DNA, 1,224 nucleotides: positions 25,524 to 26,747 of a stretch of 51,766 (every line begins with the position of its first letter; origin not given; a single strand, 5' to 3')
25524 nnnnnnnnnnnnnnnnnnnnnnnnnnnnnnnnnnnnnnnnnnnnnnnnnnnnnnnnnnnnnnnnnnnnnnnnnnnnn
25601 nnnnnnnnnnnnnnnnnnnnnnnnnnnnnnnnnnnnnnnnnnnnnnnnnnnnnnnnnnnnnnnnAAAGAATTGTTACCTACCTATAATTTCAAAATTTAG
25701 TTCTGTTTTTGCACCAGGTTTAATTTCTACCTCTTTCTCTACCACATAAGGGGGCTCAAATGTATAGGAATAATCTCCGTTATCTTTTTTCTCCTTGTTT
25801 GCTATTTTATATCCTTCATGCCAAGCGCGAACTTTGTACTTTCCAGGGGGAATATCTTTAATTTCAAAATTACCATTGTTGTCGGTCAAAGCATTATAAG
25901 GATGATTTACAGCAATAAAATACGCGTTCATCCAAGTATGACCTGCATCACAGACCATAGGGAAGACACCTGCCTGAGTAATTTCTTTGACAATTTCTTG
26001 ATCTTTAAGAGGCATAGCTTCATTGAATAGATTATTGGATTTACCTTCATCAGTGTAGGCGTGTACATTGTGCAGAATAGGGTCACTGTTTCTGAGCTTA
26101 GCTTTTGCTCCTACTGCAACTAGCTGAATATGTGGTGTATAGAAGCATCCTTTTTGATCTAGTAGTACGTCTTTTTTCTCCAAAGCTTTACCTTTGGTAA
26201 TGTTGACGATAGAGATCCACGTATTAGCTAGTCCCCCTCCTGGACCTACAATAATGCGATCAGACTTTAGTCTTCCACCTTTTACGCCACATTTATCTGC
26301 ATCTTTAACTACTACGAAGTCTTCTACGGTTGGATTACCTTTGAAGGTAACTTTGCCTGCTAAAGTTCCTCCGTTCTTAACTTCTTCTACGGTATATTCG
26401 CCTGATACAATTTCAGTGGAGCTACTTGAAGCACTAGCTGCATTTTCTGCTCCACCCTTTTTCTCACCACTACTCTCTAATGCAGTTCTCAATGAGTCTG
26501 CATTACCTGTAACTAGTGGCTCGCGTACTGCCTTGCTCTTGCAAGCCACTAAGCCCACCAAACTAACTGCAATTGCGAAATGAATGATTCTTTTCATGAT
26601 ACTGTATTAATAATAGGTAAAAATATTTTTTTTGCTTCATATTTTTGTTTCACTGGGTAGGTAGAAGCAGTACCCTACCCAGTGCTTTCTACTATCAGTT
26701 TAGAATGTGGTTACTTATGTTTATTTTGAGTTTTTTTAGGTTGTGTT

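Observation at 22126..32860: Eight-gene operon joining a Rieske/cytochrome b6-type complex to a cbb3-type oxidase, with extra redox subunits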

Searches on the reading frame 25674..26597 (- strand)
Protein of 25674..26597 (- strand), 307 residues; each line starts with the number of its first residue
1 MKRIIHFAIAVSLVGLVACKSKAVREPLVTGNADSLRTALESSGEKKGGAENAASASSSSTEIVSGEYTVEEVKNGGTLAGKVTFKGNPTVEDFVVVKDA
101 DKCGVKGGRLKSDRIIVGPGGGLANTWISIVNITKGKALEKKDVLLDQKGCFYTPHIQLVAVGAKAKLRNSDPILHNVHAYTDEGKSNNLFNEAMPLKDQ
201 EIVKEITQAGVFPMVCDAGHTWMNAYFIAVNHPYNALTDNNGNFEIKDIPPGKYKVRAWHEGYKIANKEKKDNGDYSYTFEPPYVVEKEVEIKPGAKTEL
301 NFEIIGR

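Call 4: search_protein_families(library=pfam, proteins=[window:25674-26597:-], max_evalue=0.01)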
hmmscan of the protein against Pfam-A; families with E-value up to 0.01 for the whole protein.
window:25674-26597:- (307 aa): 4 families
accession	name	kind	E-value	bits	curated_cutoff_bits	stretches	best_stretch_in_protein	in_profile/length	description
PF13620.12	CarboxypepD_reg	-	1e-09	39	32.3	1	232-302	28-79/82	Carboxypeptidase regulatory-like domain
PF14686.12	fn3_3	-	5.9e-07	29.6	24.4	1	220-268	16-61/75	Polysaccharide lyase family 4, domain II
PF13715.12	CarbopepD_reg_2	-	7.1e-06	26.4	32.2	1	235-272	27-64/88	CarboxypepD_reg-like domain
PF17802.7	SpaA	-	2.4e-05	24.8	23.1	1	235-268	35-70/91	Prealbumin-like fold domain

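Call 5: search_protein_families(library=ncbifam, proteins=[window:25674-26597:-], max_evalue=0.01)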
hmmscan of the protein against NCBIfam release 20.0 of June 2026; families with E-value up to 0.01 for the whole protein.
window:25674-26597:- (307 aa): 0 families

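Call 39: search_solved_structures(query=window:25674-26597:-, max_evalue=1, show_alignments=2)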
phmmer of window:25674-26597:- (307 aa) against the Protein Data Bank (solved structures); distinct sequences matched with E-value up to 1: 4.
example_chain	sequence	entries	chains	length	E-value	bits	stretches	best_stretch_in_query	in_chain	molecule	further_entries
5fc9_A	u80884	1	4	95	0.021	17.3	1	151-223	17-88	Blue (Type 1) copper domain protein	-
4wi0_B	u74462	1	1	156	0.042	16.3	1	232-263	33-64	Cellulosomal scaffoldin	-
4u3s_B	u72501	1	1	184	0.051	16.1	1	232-263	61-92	Cellulosomal scaffoldin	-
5v7q_J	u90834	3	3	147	0.63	12.5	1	60-123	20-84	50S ribosomal protein L13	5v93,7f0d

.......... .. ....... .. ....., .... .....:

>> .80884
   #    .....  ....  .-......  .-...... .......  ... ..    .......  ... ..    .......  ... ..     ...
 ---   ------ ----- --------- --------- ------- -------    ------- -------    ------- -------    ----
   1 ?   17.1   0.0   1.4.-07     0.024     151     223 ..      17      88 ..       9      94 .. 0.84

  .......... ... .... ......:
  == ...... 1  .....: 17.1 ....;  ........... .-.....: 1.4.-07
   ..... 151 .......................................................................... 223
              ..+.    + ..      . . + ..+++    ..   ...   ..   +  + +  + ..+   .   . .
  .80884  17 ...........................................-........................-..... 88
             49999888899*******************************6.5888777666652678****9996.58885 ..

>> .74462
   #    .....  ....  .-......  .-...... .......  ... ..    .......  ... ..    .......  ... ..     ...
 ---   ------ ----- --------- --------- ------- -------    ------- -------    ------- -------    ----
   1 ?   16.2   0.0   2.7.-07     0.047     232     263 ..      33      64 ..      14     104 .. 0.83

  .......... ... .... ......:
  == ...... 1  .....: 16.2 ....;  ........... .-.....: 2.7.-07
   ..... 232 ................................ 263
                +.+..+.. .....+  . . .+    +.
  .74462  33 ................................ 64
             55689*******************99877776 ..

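Call 40: find_homologous_proteins(query=window:25674-26597:-, max_evalue=0.00001)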
Query window:25674-26597:- (307 aa): 729 proteins with E <= 0.00001 among 2326 candidates; the best 120 are listed.
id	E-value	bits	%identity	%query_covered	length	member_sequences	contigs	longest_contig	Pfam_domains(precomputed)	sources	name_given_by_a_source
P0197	5.5e-203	691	100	100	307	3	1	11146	PF13715.13,PF14686.13,PF17802.8,PF13620.13,PF22904.4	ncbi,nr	ncbi:MAG: carboxypeptidase regulatory-like domain-containing protein [Bacteroidia bacterium]|nr:carb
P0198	7.1e-178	608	85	100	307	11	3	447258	PF13715.13,PF14686.13,PF13620.13,PF22904.4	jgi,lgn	jgi:plastocyanin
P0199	4.2e-144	497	74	95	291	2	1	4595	PF13715.13,PF14686.13,PF13620.13,PF22904.4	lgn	-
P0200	4.2e-61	225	43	81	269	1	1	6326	PF13715.13,PF14686.13,PF13620.13,PF22904.4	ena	-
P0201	5.5e-61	225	44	81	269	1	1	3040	PF13715.13,PF14686.13,PF13620.13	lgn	-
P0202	1.1e-60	223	44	79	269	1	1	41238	PF14686.13,PF13620.13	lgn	-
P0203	1.3e-60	223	48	78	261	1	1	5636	PF14686.13,PF13620.13,PF22904.4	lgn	-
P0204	2.2e-59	219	43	79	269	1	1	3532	PF13715.13,PF14686.13,PF13620.13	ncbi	-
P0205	4.4e-56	208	45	78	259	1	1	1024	PF13620.13,PF22904.4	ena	-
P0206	5.2e-56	208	42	78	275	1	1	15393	PF13715.13,PF13620.13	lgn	-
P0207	1.8e-54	203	40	81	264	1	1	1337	PF13715.13,PF14686.13,PF13620.13,PF22904.4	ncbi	-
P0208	2.4e-54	203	41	77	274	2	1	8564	PF13620.13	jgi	jgi:plastocyanin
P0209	2.7e-54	203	42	78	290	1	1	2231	PF13715.13,PF14686.13,PF13620.13,PF22904.4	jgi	jgi:hypothetical protein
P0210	1.1e-53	201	39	88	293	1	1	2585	PF14686.13,PF13620.13,PF22904.4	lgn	-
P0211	1.1e-52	197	42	79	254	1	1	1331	PF13715.13,PF13620.13,PF22904.4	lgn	-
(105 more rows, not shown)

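Call 53: predict_structure(alignment_id=A2)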
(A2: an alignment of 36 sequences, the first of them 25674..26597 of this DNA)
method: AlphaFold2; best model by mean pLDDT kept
length: 307 residues; sequences in the alignment: 36
mean_pLDDT: 83.1   pTM: 0.77
mean pLDDT of the five models: 83.1, 81.7, 81.7, 81.6, 81.2
residues with pLDDT >= 90: 214; 70-90: 22; 50-70: 18; < 50: 53
segments of 3 or more residues with pLDDT < 50: 1-3, 15-60
pLDDT, mean of each block of 10 residues (from residue 1): 49 47 36 38 40 44 73 98 96 91 88 94 98 96 96 96 96 95 65 95 94 92 93 98 98 98 94 89 97 98 96
secondary structure, 60 per line:
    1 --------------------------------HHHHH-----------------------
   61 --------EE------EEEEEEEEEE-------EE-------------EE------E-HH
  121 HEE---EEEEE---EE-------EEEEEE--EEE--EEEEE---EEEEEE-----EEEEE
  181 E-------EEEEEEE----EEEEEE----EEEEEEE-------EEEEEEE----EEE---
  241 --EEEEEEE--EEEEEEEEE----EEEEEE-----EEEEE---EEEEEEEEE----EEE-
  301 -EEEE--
elements in order: H33-37 E77-86 E127-131 E144-149 E152-154 E157-161 E165-170 E176-181 E189-195 E200-205 E210-216 E224-230 E235-237 E243-249 E252-260 E265-270 E276-280 E284-292 E297-299 E302-305

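Call 56: fold_search(model_id=the predicted structure, library=pdb)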
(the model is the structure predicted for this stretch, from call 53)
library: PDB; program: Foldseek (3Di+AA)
matches with E <= 10: 1345; with E <= 0.001: 205
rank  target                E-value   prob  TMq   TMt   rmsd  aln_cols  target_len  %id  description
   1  5fc9_A                2.3e-06  1.00  0.25  0.73   2.9        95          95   21  Novel Purple Cupredoxin from Nitrosopumilus maritimus (released 2016-05-11)
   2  6hbe_A                2.6e-06  1.00  0.27  0.20   4.1       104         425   17  Cu-containing nitrite reductase (NirK) from Thermus scotoductus SA-01 (released 2019-01-23)
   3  7pcy                  8.4e-06  1.00  0.26  0.74   2.6        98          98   16  THE CRYSTAL STRUCTURE OF PLASTOCYANIN FROM A GREEN ALGA, ENTEROMORPHA PROLIFERA (released 1990-07-15)
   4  6hbe_C                8.4e-06  1.00  0.25  0.18   4.5       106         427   18  Cu-containing nitrite reductase (NirK) from Thermus scotoductus SA-01 (released 2019-01-23)
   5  1sf3                  1.6e-05  1.00  0.26  0.71   4.0        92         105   22  Structure of the reduced form of the P94A mutant of amicyanin (released 2004-07-27)
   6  2ux6                  1.6e-05  1.00  0.23  0.52   4.8       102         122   22  Pseudoazurin with engineered amicyanin ligand loop, oxidized form, pH 7.5 (released 2007-08-21)
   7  1pcs                  1.7e-05  1.00  0.26  0.76   2.6        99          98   11  THE 2.15 A CRYSTAL STRUCTURE OF A TRIPLE MUTANT PLASTOCYANIN FROM THE CYANOBACTERIUM SYNECHOCYSTIS SP. PCC 6803 (released 1997-12-17)
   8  4p5r                  2.2e-05  1.00  0.26  0.71   3.9        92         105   21  Structure of oxidized W45Y mutant of amicyanin (released 2014-04-23)
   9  4hcf_A                2.2e-05  1.00  0.23  0.70   3.3        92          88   11  Crystal Structure of Uncharacterized Cupredoxin-like Domain Protein Cupredoxin_1 with Copper Bound from Bacillus anthr (released 2012-10-17)
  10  1aaj                  2.3e-05  1.00  0.26  0.71   3.9        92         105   21  CRYSTAL STRUCTURE ANALYSIS OF AMICYANIN AND APOAMICYANIN FROM PARACOCCUS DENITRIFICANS AT 2.0 ANGSTROMS AND 1.8 ANGSTROM (released 1993-10-31)
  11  3tu6                  2.3e-05  1.00  0.24  0.55   3.1       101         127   13  The Structure of a Pseudoazurin From Sinorhizobium meliltoi (released 2012-05-30)
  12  1id2_A                2.5e-05  1.00  0.25  0.68   4.0        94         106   20  CRYSTAL STRUCTURE OF AMICYANIN FROM PARACOCCUS VERSUTUS (THIOBACILLUS VERSUTUS) (released 2001-04-11)
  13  4hcf_B                2.5e-05  1.00  0.24  0.66   4.7        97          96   11  Crystal Structure of Uncharacterized Cupredoxin-like Domain Protein Cupredoxin_1 with Copper Bound from Bacillus anthr (released 2012-10-17)
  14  2idq                  2.6e-05  1.00  0.26  0.70   2.4        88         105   20  Structure of M98A mutant of amicyanin, Cu(II) (released 2007-03-13)
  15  4hci_A                2.6e-05  1.00  0.23  0.69   3.3        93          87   12  Uncharacterized Cupredoxin-like Domain Protein Cupredoxin_1 from Bacillus anthracis (released 2012-10-17)
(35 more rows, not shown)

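Call 63: find_encoding_contigs(protein=P0202, flank=10000, max_places=1)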
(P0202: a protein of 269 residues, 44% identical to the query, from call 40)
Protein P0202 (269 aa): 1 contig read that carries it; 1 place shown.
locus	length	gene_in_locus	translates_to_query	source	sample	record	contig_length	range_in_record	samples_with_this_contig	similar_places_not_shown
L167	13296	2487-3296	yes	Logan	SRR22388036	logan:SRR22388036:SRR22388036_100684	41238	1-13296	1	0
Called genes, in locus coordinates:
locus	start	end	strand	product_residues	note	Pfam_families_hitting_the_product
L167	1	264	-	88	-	?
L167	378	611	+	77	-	PF00027:cNMP_binding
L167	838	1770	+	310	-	PF00056:Ldh_1_N, PF02866:Ldh_1_C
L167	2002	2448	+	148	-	PF02082:Rrf2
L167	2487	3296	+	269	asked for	PF13620:CarboxypepD_reg (weak), PF14686:fn3_3 (weak)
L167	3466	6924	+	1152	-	PF00384:Molybdopterin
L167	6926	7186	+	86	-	-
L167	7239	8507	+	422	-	PF13187:Fer4_9 (faint), PF12797:Fer4_2 (faint), PF13247:Fer4_11, PF12838:Fer4_7 (weak), PF13237:Fer4_10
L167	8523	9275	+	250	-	PF02613:Nitrate_red_del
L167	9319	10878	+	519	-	PF00034:Cytochrom_C, PF13442:Cytochrome_CBB3, PF00034:Cytochrom_C (weak), PF13442:Cytochrome_CBB3 (weak), PF09459:EB_dh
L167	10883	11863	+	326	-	-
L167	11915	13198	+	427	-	PF13372:Alginate_exp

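Call 64: find_encoding_contigs(protein=P0203, flank=10000, max_places=1)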
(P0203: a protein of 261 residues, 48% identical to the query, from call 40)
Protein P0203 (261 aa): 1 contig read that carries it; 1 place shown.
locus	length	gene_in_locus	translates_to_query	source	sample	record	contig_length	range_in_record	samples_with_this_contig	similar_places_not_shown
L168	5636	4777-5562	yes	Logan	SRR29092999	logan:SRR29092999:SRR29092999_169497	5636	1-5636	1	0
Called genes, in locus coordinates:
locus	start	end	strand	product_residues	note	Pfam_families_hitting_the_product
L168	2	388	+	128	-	?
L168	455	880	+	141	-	PF00037:Fer4 (faint), PF13183:Fer4_8 (faint), PF13237:Fer4_10 (faint), PF13484:Fer4_16 (faint), PF14697:Fer4_21 (faint), PF25160:LdpA_Fe-S-bd (faint), PF13187:Fer4_9 (weak), PF12838:Fer4_7 (weak), +1 more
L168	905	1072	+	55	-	-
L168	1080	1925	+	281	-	PF00032:Cytochrom_B_C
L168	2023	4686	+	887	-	PF14522:Cytochrome_C7 (faint), PF13442:Cytochrome_CBB3 (faint), PF00034:Cytochrom_C (weak)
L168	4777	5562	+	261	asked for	PF14686:fn3_3 (weak), PF13620:CarboxypepD_reg, PF22904:NOMO1-like_2nd (weak)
